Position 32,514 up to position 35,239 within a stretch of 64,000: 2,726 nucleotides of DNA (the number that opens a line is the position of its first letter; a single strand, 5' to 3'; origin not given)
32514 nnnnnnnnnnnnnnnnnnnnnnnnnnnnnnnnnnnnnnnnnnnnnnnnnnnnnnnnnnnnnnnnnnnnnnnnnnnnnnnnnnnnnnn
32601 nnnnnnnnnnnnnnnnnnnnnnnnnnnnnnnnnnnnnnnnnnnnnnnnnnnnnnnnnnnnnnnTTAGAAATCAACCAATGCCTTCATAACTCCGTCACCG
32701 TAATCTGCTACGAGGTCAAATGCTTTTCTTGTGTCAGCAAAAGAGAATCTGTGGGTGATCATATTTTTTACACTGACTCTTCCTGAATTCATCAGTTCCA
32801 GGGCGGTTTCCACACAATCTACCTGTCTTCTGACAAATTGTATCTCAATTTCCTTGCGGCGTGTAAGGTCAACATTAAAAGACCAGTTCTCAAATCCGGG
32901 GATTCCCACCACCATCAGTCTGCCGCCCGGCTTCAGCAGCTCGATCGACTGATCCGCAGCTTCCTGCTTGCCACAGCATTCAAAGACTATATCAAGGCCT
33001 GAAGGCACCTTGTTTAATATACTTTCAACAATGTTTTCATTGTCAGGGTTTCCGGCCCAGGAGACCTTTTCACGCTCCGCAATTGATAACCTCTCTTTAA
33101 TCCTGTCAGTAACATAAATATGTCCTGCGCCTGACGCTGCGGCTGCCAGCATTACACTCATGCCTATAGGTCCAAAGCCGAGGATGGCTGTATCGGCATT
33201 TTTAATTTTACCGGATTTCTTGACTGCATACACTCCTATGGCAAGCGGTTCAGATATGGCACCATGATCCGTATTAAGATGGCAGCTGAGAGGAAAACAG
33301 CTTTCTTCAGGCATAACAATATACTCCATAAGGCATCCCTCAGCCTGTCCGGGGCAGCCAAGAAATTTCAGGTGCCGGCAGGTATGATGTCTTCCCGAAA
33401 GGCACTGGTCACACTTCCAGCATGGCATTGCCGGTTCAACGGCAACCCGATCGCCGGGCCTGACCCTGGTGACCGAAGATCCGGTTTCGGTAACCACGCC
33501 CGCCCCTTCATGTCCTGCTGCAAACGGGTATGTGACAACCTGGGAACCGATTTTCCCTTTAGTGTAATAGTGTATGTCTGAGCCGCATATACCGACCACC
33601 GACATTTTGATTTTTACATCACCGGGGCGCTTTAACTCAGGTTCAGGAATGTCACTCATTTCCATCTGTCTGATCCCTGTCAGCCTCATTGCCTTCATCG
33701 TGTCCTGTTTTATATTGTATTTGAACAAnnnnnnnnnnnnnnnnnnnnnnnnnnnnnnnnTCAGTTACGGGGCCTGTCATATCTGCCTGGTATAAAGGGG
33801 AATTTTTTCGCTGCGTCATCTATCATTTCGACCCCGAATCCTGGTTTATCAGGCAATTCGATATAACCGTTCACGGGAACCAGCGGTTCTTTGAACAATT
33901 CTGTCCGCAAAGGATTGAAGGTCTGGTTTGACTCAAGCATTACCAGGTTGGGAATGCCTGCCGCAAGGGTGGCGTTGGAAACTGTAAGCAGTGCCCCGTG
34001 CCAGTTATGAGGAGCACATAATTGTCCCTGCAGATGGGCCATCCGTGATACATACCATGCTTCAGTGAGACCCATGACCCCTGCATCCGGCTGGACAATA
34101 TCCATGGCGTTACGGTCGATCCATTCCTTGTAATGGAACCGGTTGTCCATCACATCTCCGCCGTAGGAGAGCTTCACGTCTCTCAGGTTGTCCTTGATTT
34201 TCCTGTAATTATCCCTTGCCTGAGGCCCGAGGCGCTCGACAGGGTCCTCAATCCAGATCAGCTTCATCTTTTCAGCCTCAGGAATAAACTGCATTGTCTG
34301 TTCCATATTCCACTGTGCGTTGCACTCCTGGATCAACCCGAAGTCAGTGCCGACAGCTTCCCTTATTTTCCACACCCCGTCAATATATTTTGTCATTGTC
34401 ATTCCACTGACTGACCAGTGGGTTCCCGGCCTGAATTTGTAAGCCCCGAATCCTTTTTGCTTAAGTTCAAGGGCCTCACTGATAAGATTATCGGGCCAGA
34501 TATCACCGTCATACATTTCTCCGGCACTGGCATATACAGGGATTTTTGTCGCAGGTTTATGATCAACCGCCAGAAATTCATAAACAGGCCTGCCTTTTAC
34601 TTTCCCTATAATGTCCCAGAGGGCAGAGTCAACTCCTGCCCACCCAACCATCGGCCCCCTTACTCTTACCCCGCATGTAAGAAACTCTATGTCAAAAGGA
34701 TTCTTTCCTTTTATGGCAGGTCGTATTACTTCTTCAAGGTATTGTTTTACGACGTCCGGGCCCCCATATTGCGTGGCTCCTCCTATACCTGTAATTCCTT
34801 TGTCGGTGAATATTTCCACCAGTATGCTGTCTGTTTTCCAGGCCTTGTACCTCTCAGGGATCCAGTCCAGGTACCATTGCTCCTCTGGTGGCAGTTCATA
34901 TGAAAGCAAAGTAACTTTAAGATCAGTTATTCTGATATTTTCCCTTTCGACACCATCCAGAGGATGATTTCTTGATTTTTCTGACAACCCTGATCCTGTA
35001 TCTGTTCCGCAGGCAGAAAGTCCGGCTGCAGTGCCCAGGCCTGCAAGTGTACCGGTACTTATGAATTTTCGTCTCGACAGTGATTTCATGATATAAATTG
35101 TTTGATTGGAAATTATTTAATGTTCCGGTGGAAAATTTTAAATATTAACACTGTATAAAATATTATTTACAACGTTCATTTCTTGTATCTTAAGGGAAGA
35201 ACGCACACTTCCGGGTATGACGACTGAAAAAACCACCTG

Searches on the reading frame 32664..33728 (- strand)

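Call 16: search_protein_families(library=pfam, proteins=[window:32664-33728:-], max_evalue=0.001)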
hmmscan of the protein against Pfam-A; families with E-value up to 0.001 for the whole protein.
window:32664-33728:- (354 aa): 4 families
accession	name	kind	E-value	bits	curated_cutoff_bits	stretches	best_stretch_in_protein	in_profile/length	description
PF08240.17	ADH_N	-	2e-29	102.3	23.5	1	35-147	2-102/104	Alcohol dehydrogenase GroES-like domain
PF00107.32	ADH_zinc_N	-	7e-20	71.7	31.8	1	187-314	1-128/129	Zinc-binding dehydrogenase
PF16912.11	Glu_dehyd_C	-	2e-09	37.7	34.9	1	166-353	20-210/211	Glucose dehydrogenase C-terminus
PF13602.12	ADH_zinc_N_2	-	4.3e-08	34.6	27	1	240-341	18-124/134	Zinc-binding dehydrogenase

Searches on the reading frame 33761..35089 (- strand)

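Call 4: search_protein_families(library=pfam, proteins=[window:33761-35089:-], max_evalue=0.01)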
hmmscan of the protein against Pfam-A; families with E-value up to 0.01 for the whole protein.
window:33761-35089:- (442 aa): 2 families
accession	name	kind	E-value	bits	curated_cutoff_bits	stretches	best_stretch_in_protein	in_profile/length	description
PF13378.12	MR_MLE_C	-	1.4e-39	136.5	29.4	1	204-425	4-218/219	Enolase C-terminal domain-like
PF02746.21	MR_MLE_N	-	3e-12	47.2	22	1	88-173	28-116/117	Mandelate racemase / muconate lactonizing enzyme, N-terminal domain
